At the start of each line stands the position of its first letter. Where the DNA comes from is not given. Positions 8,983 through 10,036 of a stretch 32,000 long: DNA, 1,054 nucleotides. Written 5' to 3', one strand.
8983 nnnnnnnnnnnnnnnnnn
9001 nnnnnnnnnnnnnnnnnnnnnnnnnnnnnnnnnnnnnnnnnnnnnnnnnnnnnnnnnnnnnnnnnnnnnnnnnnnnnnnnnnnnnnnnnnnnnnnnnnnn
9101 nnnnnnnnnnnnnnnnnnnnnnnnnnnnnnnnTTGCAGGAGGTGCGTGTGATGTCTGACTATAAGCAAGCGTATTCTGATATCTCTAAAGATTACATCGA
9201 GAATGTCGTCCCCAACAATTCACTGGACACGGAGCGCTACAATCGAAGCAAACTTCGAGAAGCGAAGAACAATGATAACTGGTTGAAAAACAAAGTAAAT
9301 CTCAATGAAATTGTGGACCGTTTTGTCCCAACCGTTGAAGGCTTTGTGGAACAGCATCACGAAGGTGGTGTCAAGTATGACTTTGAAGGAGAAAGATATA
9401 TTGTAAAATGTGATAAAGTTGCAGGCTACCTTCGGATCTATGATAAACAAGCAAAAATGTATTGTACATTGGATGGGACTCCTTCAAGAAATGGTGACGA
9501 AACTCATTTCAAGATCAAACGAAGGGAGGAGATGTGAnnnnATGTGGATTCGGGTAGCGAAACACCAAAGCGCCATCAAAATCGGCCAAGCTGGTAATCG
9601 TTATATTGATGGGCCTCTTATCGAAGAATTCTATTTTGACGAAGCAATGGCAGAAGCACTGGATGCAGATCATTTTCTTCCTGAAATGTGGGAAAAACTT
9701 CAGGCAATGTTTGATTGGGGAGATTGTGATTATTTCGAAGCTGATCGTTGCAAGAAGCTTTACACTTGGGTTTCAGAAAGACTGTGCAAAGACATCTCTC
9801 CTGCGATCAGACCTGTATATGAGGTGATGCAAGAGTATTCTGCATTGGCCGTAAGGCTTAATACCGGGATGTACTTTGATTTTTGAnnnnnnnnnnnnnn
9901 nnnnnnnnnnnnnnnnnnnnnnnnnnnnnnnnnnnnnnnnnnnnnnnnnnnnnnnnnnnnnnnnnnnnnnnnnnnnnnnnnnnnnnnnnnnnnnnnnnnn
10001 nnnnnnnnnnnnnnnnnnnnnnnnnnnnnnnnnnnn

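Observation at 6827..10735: AT-rich ~3.9 kb islet without mobility genes, inserted between degV and the ABC exporter operon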

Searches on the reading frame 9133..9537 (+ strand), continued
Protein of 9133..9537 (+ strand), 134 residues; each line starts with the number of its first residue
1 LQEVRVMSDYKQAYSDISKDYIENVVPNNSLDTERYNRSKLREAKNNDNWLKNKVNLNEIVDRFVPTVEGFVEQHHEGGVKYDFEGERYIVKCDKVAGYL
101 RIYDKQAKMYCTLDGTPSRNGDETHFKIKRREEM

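Call 117: search_protein_families(library=pfam, proteins=[P0506, P0489, P0493, P0496, P0508, P0513, P0517, P0518, P0507, P0512], max_evalue=0.001)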
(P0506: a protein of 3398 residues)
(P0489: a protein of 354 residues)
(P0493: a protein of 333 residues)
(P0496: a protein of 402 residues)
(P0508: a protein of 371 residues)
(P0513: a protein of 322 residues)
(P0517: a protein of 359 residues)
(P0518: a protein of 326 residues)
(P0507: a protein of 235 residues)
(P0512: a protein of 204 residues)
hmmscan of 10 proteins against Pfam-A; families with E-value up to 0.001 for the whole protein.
P0506 (3398 aa): 1 family
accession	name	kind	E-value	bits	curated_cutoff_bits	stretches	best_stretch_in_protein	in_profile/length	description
PF20041.5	DUF6443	-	7.3e-10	39.6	27.8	1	302-378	14-89/137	Domain of unknown function (DUF6443)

P0489 (354 aa): 0 families

P0493 (333 aa): 0 families

P0496 (402 aa): 0 families

P0508 (371 aa): 1 family
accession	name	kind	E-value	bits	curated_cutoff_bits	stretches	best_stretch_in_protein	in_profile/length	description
PF25310.1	VG15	-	1.3e-07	32.5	26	1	68-222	38-195/212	VG15 protein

P0513 (322 aa): 1 family
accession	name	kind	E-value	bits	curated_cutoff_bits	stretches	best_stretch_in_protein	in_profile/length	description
PF05488.18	PAAR_motif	-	2.6e-23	82.4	27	1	7-78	1-70/70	PAAR motif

P0517 (359 aa): 1 family
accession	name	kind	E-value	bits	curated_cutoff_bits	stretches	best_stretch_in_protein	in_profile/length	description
PF04233.19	Phage_Mu_F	-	8e-10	39.9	29.6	1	119-226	13-111/112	Phage Mu protein F like protein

P0518 (326 aa): 0 families

P0507 (235 aa): 0 families

P0512 (204 aa): 0 families

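Call 120: find_related_loci(query=P0496, collection=viral_contigs, flank=2500)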
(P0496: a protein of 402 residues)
Query P0496 (402 aa) in viral_contigs; peptide patterns used: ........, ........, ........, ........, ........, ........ (x = any residue, [..] = any of these).
536 stretches matched a pattern; 531 encode a relative of the query (tblastn E <= 1e-3); the best 80 are kept; 80 distinct loci.
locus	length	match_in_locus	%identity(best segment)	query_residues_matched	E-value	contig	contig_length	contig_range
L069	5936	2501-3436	48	1-320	4e-91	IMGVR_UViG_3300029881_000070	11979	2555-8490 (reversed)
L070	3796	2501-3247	51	4-248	1e-77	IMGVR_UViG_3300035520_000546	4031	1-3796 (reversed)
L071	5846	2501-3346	42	1-288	2e-76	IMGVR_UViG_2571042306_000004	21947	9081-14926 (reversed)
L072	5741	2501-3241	49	1-246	4e-76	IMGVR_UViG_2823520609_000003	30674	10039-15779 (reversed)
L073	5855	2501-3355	42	1-288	2e-75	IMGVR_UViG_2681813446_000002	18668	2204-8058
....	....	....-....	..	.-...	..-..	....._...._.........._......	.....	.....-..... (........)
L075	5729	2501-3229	50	1-243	6e-75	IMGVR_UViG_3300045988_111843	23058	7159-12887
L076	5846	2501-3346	42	1-288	2e-75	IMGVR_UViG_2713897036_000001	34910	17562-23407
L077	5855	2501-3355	41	1-288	1e-74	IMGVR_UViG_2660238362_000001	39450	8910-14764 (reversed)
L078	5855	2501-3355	41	1-288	1e-74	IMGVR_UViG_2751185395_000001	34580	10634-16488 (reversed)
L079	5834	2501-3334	43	1-269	1e-74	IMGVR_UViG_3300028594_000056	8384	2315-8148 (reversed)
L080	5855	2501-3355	41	1-288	1e-74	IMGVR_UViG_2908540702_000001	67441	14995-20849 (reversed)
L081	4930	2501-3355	41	1-288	1e-74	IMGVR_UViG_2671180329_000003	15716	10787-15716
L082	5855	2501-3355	41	1-288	1e-74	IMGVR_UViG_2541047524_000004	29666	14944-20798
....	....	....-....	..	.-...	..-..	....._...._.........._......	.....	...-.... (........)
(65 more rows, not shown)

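Call 121: find_related_loci(query=P0517, collection=viral_contigs, flank=2500)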
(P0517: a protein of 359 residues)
Query P0517 (359 aa) in viral_contigs; peptide patterns used: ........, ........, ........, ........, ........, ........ (x = any residue, [..] = any of these).
54 stretches matched a pattern; 22 encode a relative of the query (tblastn E <= 1e-3); 22 distinct loci.
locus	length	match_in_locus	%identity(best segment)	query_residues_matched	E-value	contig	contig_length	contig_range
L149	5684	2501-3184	88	1-231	3e-138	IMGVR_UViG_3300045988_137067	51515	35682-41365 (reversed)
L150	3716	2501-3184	88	1-231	2e-139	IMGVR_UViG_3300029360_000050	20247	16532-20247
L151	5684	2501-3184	88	1-231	3e-138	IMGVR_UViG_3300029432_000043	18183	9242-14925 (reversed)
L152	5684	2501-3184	88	1-231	3e-138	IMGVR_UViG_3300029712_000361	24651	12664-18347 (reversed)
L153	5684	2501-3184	88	1-231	4e-138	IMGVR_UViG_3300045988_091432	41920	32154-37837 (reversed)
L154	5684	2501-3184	88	1-231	1e-137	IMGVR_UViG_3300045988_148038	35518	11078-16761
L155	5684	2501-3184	88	1-231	2e-137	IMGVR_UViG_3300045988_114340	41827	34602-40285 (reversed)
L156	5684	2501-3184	88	1-231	2e-137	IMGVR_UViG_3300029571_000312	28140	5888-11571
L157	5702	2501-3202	86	1-237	4e-137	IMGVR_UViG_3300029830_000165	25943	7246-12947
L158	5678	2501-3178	88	1-229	3e-137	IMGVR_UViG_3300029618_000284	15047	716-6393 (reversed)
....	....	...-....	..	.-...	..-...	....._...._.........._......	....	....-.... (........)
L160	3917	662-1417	79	1-249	4e-136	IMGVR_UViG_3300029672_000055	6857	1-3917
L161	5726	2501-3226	81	1-241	2e-130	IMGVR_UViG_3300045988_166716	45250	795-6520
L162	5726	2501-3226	81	1-241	2e-130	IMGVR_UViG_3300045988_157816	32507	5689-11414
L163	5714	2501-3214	83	1-231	3e-130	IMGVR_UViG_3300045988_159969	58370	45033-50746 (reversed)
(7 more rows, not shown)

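Call 124: search_protein_families(library=ncbifam, proteins=[P0489, P0493, P0518, P0506, P0513, P0517, P0496, P0508], max_evalue=0.001)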
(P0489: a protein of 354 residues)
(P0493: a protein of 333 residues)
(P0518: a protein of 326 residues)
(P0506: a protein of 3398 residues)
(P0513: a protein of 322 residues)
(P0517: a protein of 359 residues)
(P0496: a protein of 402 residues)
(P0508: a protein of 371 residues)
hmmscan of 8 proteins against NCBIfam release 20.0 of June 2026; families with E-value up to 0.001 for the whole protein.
P0489 (354 aa): 1 family
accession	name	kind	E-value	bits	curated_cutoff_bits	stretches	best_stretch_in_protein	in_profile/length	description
TIGR03696.1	Rhs_assc_core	domain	5.2e-12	46.1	32.5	1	22-91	15-76/76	RHS repeat-associated core domain-containing protein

P0493 (333 aa): 1 family
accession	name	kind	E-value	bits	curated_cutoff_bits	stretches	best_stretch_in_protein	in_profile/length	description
TIGR03696.1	Rhs_assc_core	domain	1.6e-10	41.4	32.5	1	8-80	8-75/76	RHS repeat-associated core domain-containing protein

P0518 (326 aa): 1 family
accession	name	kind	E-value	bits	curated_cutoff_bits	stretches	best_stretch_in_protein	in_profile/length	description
TIGR03696.1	Rhs_assc_core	domain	9.1e-12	45.3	32.5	1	22-90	13-75/76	RHS repeat-associated core domain-containing protein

P0506 (3398 aa): 1 family
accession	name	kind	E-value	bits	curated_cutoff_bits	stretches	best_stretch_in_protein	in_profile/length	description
TIGR03696.1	Rhs_assc_core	domain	3.9e-13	49.7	32.5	1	3063-3130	14-76/76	RHS repeat-associated core domain-containing protein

P0513 (322 aa): 1 family
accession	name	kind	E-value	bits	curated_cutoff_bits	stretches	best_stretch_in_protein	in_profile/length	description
NF033420.0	T6SS_PAAR_dom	equivalog_domain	1.3e-09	38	124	1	13-79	18-88/94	type VI secretion system PAAR protein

P0517 (359 aa): 1 family
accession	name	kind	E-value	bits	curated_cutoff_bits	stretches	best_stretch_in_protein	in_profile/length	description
TIGR01641.1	phageSPP1_gp7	domain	0.00024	21.4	39.65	0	118-193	10-85/109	minor capsid protein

P0496 (402 aa): 0 families

P0508 (371 aa): 0 families

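Call 125: search_solved_structures(query=A6, max_evalue=5)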
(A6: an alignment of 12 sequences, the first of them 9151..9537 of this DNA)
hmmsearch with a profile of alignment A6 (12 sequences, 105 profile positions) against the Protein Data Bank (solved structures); distinct sequences matched with E-value up to 5: 6.
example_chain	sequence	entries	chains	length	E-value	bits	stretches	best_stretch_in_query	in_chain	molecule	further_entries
5xg5_A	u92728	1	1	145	0.0013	22.1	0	52-79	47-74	MITSUBA-1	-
9kj9_A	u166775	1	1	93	0.33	14.4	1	50-87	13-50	Anti-CRISPR protein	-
3jbn_B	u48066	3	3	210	0.42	14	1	10-50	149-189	40S ribosomal protein eS1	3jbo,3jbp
4odd_B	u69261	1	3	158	0.84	13.1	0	56-79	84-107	LIPOCALIN ALLERGEN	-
1cta_A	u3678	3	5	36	1.5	12.2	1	56-73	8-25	TROPONIN C SITE III - SITE III HOMODIMER | TROPONIN C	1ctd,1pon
3j7a_B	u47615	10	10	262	1.8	12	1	10-50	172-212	40S ribosomal protein eS1 | 40S ribosomal protein S3a | Small ribosomal subunit protein eS1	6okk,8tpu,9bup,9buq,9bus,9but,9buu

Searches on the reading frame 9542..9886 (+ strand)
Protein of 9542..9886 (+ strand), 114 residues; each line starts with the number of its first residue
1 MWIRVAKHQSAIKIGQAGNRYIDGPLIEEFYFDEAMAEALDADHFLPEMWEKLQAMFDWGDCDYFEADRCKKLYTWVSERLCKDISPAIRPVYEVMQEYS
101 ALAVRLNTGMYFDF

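Call 20: search_protein_families(library=padloc, proteins=[window:9542-9886:+], max_evalue=0.01)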
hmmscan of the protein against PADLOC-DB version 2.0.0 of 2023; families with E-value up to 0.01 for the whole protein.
window:9542-9886:+ (114 aa): 0 families

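Call 21: search_protein_families(library=ncbifam, proteins=[window:9542-9886:+], max_evalue=0.01)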
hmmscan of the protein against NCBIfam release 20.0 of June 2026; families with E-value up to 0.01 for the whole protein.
window:9542-9886:+ (114 aa): 0 families

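Call 39: search_protein_families(library=pfam, proteins=[L034:11321-12628:+, L034:12659-13303:+, L038:1874-2764:+, L038:2887-4116:+, L038:4144-6996:+], max_evalue=0.001)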
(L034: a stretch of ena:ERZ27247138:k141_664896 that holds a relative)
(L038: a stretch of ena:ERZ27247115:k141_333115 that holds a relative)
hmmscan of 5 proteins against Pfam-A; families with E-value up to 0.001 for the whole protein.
L034:11321-12628:+ (435 aa): 5 families
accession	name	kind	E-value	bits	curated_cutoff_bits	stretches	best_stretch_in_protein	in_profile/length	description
PF13521.12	AAA_28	-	6.8e-26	91.9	27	1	78-257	1-162/164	AAA domain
PF01381.28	HTH_3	-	2.3e-10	40.8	23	1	10-63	1-54/55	Helix-turn-helix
PF13560.12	HTH_31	-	1.7e-08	35.1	27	1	5-63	1-60/64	Helix-turn-helix domain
PF13443.12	HTH_26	-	6.1e-05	23.6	22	1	16-67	8-60/63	Cro/C1-type HTH DNA-binding domain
PF15731.11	MqsA_antitoxin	-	0.0004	20.9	30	1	7-56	71-120/131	Antitoxin component of bacterial toxin-antitoxin system, MqsA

L034:12659-13303:+ (214 aa): 0 families

L038:1874-2764:+ (296 aa): 2 families
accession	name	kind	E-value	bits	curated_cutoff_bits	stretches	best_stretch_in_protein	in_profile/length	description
PF04237.18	YjbR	-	2.7e-17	63.6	30.1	1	178-270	1-87/88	YjbR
PF00293.34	NUDIX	-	1.3e-16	61.3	21.1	1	22-126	5-118/134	NUDIX domain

L038:2887-4116:+ (409 aa): 3 families
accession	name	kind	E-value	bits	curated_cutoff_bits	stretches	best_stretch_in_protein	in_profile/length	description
PF13173.12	AAA_14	-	8.8e-34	116.7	27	1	23-152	4-129/129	AAA domain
PF13635.12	DUF4143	-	3.9e-15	56.4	28.1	1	204-352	1-157/160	Domain of unknown function (DUF4143)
PF01637.24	ATPase_2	-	2.5e-08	34.5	33.2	1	6-90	4-90/225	ATPase domain predominantly from Archaea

L038:4144-6996:+ (950 aa): 4 families
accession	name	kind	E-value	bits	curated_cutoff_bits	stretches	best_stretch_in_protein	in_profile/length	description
PF22548.2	AEP-TOTE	-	1.2e-92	310.1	27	1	70-297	1-228/230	TOTE conflict system, Archaeo-Eukaryotic Primase domain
PF04851.21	ResIII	-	1.7e-21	77.3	22.5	1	432-590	3-164/164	Type III restriction enzyme, res subunit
PF00270.35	DEAD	-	2.2e-10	41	26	1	435-590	2-162/167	DEAD/DEAH box helicase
PF13091.12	PLDc_2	-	1.5e-05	25.3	27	1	836-931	7-104/132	PLD-like domain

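Call 78: search_protein_families(library=pfam, proteins=[window:9542-9886:+], max_evalue=10)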
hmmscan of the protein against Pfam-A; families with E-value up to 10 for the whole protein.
window:9542-9886:+ (114 aa): 0 families

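Call 100: search_protein_families(library=ncbifam, proteins=[L041:4410-5480:-, L039:10579-10884:-, L041:6695-9094:+, L034:11321-12628:+, L066:1238-2518:+], max_evalue=0.00001)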
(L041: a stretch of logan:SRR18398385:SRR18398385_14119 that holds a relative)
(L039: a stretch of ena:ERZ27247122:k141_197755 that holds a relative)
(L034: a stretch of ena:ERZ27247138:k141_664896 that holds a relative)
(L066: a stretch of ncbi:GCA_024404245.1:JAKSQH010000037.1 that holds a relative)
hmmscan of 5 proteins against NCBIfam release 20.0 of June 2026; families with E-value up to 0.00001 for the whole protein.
L041:4410-5480:- (356 aa): 5 families
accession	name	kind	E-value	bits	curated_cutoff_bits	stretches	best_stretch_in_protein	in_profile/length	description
NF040815.2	recomb_XerA_Arch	equivalog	6.3e-15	55.5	220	1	161-342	73-258/263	site-specific tyrosine recombinase/integron integrase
TIGR02225.1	recomb_XerD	equivalog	5.8e-09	35.7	329.6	1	143-349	71-285/290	site-specific tyrosine recombinase XerD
TIGR02224.1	recomb_XerC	equivalog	9.9e-09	35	335.15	1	144-350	75-289/295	tyrosine recombinase XerC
NF001399.0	PRK00283.1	subfamily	1.3e-06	27.9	279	1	141-347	79-292/300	tyrosine recombinase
NF003462.0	PRK05084.1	equivalog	7.9e-06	24.8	267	0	200-267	200-265/360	tyrosine recombinase XerS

L039:10579-10884:- (101 aa): 7 families
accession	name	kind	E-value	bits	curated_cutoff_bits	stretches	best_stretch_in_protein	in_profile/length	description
NF040815.2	recomb_XerA_Arch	equivalog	5.7e-12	45.8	220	1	17-89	192-262/263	site-specific tyrosine recombinase/integron integrase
TIGR02224.1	recomb_XerC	equivalog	8.6e-11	41.7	335.15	1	17-89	215-285/295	tyrosine recombinase XerC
TIGR02225.1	recomb_XerD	equivalog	1.6e-09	37.5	329.6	1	21-91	216-284/290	site-specific tyrosine recombinase XerD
NF001399.0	PRK00283.1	subfamily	3.7e-09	36.2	279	1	21-90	224-292/300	tyrosine recombinase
TIGR02249.1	integrase_gron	subfamily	8.4e-08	31.9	265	1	19-90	240-309/315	integron integrase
NF011946.0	PRK15417.1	equivalog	7.2e-07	28.7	435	1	17-80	253-314/337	integron integrase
NF003462.0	PRK05084.1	equivalog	3.1e-06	26.2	267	1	34-88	299-351/360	tyrosine recombinase XerS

L041:6695-9094:+ (799 aa): 0 families

L034:11321-12628:+ (435 aa): 4 families
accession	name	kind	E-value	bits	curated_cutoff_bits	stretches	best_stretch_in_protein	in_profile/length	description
NF041951.1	phage_RstR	subfamily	1.1e-12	48.2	80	1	5-72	2-69/108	RstR family transcriptional repressor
TIGR03830.1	CxxCG_CxxCG_HTH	subfamily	4.5e-07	29.7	61.8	1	10-55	70-115/127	type II TA system antitoxin MqsA family protein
NF052239.1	antitox_spr1629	equivalog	1e-06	28.1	335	1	6-71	3-68/377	spr1629 family repressor/antitoxin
NF007257.0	PRK09706.1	subfamily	4.3e-06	26.6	101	1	1-62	1-62/135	transcriptional repressor DicA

L066:1238-2518:+ (426 aa): 0 families

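Call 106: search_protein_families(library=padloc, proteins=[L034:11321-12628:+, L034:12659-13303:+, L066:1238-2518:+, L038:4144-6996:+, L038:1874-2764:+, L038:2887-4116:+, L041:9980-11785:-, L041:11819-12667:-], max_evalue=0.00001)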
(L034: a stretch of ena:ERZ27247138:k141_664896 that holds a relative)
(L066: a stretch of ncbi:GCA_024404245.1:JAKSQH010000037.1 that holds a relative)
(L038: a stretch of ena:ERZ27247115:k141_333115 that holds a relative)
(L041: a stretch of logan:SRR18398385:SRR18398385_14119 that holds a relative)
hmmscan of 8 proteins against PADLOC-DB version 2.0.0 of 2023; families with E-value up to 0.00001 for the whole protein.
L034:11321-12628:+ (435 aa): 7 families
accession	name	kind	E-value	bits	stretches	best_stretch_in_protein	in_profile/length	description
PDLC02926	HTH_VI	-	5.4e-10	37.4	1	6-72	2-68/92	-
PDLC03951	RmrA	-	3.4e-08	30.9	1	9-69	12-72/400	-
PDLC03945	RmrA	-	6.4e-07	26.9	1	7-78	4-77/394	-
PDLC03952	RmrA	-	6.4e-07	26.5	1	13-58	30-75/395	-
PDLC03955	RmrA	-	2e-06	25.3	1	14-62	29-77/371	-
PDLC03947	RmrA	-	3.8e-06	24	1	12-66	18-72/383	-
PDLC04775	PDC-M69A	-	5.2e-06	24.9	0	6-73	8-75/113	-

L034:12659-13303:+ (214 aa): 0 families

L066:1238-2518:+ (426 aa): 5 families
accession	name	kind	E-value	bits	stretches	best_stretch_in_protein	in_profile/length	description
PDLC04790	PDC-S01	-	1.6e-62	209.6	1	4-424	7-417/422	-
PDLC04789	PDC-S01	-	1.6e-22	78.1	1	10-369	4-341/375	-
PDLC04787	PDC-S01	-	1.2e-18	65.2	1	21-311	25-313/412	-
PDLC04791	PDC-S01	-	9.8e-09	32.4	0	249-377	236-359/395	-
PDLC04788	PDC-S01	-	1.7e-06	25.3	1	71-333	82-345/448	-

L038:4144-6996:+ (950 aa): 9 families
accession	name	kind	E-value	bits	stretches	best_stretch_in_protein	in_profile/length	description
PDLC01465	PrimPol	-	4.3e-86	286.9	1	58-352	13-267/276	"CAS-I,CAS-II,CAS-III,CAS-IV,CAS-V,CAS-VI; associated"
PDLC01101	PrimPol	-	1.3e-20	71.6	1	129-298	164-336/490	adaptation polymerase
PDLC02707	PbeA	-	7.6e-17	59.1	1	432-608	252-435/672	PbeA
PDLC02704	PbeA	-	6.9e-13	46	1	429-609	251-441/682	PbeA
PDLC03659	mREase_IV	-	4.3e-11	39.4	1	552-784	335-568/945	Type IV methyl-directed restriction enzyme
PDLC00201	HamB2|HamB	-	3e-07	27.2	1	433-482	104-153/721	DEAD-box helicase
PDLC03658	mREase_IV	-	2.5e-06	23.5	1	533-785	315-561/953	Type IV methyl-directed restriction enzyme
PDLC00180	HamB1|HamB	-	3.4e-06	23.9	1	433-479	101-147/709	DEAD-box helicase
PDLC02706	PbeA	-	3.8e-06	23.8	1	429-591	266-434/722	PbeA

L038:1874-2764:+ (296 aa): 1 family
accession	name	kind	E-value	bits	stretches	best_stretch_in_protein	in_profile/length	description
PDLC04899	PDC-S07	-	2.4e-10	38.2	1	25-112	13-103/135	-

L038:2887-4116:+ (409 aa): 7 families
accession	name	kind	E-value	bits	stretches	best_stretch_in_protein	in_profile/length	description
PDLC04787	PDC-S01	-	2.5e-135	449.5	1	1-405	6-408/412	-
PDLC04789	PDC-S01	-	2.1e-33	113.9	1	22-315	18-295/375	-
PDLC04791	PDC-S01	-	9e-25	85.2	1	4-347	2-345/395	-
PDLC04790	PDC-S01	-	6.1e-22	75.9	1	17-317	24-323/422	-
PDLC04786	PDC-S01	-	1.9e-14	51.3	1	25-303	24-323/439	-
PDLC04792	PDC-S01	-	3e-11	40.6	1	12-169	9-168/452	-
PDLC04788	PDC-S01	-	1.3e-10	38.8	1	25-273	23-281/448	-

L041:9980-11785:- (601 aa): 3 families
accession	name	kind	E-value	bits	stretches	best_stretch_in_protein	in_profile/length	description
PDLC05031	PDC-S49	-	5.8e-49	165.4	1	4-275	10-262/624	-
PDLC05029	PDC-S49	-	3.1e-40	136.5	1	3-379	8-384/619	-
PDLC05030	PDC-S49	-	7.8e-38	128.5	1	3-269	6-269/629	-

L041:11819-12667:- (282 aa): 7 families
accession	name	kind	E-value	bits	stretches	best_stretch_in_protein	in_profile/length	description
PDLC05062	PDC-S66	-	5e-91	303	1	1-280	1-281/282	-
PDLC00417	ThsB1|ThsB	-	2.3e-33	114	1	117-277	138-297/303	TIR-like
PDLC00424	ThsB1|ThsB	-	2.1e-16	58.4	1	146-279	102-232/234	TIR-like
PDLC02962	RT-TIR_XII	-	1.4e-13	48.5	1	69-280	272-477/478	single gene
PDLC02012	SAVED5--SAVED_TIR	-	2.4e-11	41.4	1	147-232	15-96/404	-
PDLC02961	RT-TIR_XII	-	2.9e-11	41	1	108-280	308-473/475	single gene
PDLC03957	bSEFIR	-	7.4e-07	27.3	1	137-210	37-105/412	-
